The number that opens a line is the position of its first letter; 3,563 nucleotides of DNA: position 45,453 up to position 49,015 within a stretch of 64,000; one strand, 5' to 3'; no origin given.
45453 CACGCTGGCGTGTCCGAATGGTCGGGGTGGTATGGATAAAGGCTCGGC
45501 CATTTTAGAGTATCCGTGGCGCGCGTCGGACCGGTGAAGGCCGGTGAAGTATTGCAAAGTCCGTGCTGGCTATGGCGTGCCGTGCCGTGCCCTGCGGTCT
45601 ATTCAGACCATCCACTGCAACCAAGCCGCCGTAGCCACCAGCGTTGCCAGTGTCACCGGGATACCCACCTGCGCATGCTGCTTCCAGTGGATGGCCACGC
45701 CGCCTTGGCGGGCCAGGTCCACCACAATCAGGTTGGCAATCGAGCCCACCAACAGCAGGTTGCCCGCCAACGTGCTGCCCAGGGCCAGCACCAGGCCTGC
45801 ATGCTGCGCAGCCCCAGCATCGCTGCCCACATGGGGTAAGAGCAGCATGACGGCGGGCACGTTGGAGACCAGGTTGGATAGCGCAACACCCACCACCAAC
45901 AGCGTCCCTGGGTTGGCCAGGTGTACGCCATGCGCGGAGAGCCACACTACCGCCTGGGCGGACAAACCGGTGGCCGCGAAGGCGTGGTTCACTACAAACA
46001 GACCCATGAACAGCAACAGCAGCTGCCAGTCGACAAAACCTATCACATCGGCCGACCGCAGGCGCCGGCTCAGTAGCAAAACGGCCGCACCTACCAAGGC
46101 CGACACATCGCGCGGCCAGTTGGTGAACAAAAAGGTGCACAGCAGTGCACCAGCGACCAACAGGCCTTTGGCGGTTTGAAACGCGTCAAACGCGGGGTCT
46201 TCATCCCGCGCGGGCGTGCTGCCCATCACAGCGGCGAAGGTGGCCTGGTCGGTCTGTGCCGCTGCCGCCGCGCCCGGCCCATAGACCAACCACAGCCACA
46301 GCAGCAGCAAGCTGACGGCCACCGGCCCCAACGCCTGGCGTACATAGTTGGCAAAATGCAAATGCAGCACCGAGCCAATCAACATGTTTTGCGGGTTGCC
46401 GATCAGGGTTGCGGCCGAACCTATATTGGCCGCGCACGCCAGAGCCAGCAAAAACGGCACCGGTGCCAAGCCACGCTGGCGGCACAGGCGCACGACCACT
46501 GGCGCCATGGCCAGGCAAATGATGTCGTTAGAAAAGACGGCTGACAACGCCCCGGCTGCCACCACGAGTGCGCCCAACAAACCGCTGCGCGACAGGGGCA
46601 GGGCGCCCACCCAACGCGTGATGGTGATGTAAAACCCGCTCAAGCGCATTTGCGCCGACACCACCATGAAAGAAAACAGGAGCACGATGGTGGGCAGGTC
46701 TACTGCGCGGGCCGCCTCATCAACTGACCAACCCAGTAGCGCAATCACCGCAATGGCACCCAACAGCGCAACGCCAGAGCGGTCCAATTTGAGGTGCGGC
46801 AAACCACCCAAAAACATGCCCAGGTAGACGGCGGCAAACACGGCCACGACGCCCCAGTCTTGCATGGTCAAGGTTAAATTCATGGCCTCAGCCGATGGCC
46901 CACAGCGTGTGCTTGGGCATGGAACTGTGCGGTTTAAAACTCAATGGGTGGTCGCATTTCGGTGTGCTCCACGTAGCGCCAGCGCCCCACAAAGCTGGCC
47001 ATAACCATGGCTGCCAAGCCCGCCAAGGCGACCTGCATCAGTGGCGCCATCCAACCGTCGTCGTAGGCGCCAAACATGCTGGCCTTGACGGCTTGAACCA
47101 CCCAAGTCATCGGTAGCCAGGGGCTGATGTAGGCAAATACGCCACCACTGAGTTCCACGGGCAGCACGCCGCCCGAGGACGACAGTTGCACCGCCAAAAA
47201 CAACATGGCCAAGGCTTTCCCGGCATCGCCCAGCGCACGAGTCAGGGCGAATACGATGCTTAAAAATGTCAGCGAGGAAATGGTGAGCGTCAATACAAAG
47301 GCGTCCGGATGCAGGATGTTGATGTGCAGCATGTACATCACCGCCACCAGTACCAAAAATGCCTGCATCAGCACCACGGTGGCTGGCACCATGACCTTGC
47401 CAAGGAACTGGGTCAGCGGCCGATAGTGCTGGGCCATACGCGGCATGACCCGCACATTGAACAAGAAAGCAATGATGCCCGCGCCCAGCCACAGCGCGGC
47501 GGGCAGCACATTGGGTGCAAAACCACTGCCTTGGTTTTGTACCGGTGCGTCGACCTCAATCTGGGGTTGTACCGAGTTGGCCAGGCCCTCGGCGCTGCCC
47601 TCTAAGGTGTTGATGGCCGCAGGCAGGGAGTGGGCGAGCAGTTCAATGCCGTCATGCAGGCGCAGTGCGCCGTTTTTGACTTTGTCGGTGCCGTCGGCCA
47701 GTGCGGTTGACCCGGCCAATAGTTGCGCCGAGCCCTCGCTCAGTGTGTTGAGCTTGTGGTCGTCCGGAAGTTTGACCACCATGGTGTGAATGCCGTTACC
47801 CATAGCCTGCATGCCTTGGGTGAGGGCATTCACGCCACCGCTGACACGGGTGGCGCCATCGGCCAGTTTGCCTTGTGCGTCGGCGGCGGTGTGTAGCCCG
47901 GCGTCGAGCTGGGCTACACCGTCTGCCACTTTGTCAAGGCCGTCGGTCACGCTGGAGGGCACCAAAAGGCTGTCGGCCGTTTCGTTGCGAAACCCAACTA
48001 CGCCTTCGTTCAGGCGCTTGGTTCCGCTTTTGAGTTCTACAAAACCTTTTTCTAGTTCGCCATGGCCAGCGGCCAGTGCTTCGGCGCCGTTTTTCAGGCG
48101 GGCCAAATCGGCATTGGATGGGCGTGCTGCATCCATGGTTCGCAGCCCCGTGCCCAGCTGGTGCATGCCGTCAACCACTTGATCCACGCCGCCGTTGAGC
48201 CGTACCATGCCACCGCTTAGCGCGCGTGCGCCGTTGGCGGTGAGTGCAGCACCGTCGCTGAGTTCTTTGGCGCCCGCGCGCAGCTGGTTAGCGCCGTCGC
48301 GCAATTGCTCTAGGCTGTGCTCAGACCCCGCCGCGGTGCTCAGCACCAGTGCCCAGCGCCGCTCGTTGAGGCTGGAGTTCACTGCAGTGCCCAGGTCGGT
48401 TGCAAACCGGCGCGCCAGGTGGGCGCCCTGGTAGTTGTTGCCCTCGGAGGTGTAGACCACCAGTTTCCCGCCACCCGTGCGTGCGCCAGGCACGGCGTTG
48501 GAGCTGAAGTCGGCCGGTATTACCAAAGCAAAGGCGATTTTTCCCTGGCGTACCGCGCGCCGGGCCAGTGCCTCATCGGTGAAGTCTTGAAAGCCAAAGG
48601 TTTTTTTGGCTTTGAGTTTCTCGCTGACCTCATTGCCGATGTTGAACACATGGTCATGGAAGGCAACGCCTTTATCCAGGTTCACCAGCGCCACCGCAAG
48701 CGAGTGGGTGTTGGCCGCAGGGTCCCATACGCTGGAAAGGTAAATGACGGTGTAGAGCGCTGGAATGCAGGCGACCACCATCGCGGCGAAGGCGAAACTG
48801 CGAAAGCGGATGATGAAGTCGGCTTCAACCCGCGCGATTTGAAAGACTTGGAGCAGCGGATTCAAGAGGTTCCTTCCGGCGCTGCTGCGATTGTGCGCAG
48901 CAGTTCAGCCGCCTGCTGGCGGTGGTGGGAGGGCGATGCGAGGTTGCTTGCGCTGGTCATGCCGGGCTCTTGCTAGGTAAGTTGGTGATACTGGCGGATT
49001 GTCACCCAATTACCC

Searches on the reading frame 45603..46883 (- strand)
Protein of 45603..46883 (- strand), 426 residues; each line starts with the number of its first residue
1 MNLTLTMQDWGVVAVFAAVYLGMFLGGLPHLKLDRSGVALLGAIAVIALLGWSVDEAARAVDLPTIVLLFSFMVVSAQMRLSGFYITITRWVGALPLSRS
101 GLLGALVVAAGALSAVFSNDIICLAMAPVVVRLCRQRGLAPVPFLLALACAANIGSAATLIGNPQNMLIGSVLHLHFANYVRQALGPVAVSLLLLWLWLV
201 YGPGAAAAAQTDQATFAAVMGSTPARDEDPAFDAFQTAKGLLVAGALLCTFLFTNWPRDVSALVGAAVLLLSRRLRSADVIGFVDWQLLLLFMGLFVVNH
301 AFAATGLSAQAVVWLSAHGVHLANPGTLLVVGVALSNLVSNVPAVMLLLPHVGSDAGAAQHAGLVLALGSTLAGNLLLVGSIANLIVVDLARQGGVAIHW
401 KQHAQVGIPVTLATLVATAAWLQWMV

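Call 34: search_protein_families(library=pfam, proteins=[window:45603-46883:-], max_evalue=0.001)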
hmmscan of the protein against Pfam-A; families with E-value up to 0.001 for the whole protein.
window:45603-46883:- (426 aa): 2 families
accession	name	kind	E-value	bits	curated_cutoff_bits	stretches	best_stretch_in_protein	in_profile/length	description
PF03600.22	CitMHS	-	7.4e-54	183.5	31.9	1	32-367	8-334/336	Citrate transporter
PF02040.21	ArsB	-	1e-10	42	22.2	1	111-420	100-417/423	Arsenical pump membrane protein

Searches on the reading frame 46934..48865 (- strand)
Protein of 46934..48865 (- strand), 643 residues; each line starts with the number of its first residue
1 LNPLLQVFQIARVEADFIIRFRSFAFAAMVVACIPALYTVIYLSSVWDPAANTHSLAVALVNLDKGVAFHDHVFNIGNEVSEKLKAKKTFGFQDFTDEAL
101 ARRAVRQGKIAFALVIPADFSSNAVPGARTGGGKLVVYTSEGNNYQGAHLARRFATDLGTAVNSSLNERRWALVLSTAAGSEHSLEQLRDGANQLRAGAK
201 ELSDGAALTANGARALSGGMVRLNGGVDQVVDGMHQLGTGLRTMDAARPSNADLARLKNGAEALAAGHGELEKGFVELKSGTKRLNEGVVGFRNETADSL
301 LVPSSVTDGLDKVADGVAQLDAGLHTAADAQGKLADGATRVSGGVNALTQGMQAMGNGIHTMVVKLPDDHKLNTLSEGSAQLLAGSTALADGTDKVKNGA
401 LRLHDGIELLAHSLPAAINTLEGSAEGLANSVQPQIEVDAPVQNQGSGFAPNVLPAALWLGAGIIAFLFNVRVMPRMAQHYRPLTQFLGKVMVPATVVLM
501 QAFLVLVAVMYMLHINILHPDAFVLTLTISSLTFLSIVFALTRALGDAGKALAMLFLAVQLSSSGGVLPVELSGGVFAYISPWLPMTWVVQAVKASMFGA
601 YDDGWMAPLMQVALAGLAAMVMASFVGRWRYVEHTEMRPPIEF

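Call 34: search_protein_families(library=pfam, proteins=[window:46934-48865:-], max_evalue=0.001)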
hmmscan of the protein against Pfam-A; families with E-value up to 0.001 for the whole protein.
window:46934-48865:- (643 aa): 3 families
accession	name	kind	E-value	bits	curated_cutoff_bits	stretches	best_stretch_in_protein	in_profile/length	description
PF12698.13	ABC2_membrane_3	-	4.1e-21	75.9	31.6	2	346-623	65-345/347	ABC-2 family transporter protein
PF12051.14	DUF3533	-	1.8e-06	27.6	27.6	1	29-125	3-106/380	Protein of unknown function (DUF3533)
PF01061.29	ABC2_membrane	-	1.3e-05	25.3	26.9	1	476-598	85-211/211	ABC-2 type transporter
